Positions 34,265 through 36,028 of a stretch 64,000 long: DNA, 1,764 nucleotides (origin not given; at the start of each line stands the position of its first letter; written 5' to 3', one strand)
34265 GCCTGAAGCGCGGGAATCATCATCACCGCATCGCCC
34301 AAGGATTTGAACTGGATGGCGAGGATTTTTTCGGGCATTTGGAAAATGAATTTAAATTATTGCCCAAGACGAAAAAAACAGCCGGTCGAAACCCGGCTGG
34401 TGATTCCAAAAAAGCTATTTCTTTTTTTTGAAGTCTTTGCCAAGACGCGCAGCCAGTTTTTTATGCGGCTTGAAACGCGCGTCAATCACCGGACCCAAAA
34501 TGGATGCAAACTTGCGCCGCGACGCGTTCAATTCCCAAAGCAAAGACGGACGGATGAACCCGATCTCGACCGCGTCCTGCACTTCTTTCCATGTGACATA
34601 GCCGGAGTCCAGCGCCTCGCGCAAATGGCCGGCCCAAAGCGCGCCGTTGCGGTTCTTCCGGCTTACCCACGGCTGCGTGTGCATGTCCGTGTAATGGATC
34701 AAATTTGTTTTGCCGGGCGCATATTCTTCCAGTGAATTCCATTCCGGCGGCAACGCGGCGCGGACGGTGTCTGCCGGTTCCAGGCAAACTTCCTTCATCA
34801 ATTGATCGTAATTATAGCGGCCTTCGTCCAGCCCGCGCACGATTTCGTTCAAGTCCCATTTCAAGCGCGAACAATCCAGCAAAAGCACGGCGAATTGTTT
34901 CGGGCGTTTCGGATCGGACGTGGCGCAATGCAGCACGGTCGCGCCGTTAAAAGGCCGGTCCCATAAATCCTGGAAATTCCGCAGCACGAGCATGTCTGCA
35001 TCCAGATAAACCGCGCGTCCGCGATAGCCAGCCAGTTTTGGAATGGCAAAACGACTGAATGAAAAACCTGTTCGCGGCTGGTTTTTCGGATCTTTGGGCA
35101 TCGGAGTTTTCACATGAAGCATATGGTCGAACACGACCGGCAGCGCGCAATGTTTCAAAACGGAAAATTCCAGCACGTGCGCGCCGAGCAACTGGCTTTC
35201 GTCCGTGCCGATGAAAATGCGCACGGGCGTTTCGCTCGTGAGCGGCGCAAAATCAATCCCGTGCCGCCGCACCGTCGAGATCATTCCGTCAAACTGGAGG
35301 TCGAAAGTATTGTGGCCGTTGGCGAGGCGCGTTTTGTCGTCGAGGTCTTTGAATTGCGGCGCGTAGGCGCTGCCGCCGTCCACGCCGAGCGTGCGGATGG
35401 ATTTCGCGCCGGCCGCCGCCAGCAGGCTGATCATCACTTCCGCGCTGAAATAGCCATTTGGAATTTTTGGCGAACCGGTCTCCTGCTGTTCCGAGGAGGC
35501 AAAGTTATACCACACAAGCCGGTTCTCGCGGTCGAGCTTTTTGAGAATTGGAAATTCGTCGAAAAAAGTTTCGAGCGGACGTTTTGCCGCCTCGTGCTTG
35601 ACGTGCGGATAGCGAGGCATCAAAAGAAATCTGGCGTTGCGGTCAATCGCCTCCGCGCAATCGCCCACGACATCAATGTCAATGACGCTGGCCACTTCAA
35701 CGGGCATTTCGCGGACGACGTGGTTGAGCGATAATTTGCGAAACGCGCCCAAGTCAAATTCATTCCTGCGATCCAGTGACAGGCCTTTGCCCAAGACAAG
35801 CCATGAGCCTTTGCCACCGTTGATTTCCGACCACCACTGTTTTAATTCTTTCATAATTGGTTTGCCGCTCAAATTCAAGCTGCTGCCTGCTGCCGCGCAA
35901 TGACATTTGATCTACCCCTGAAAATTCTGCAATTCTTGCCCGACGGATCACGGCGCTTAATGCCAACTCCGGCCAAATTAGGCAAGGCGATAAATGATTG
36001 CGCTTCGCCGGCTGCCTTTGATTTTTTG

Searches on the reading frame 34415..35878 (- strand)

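Call 71: search_protein_families(library=pfam, proteins=[window:34415-35878:-], max_evalue=0.00001)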
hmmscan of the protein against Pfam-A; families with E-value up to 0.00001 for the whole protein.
window:34415-35878:- (487 aa): 1 family
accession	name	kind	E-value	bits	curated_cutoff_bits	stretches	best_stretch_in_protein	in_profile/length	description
PF01501.26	Glyco_transf_8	-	4.2e-07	30.2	24.3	0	265-320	78-133/253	Glycosyl transferase family 8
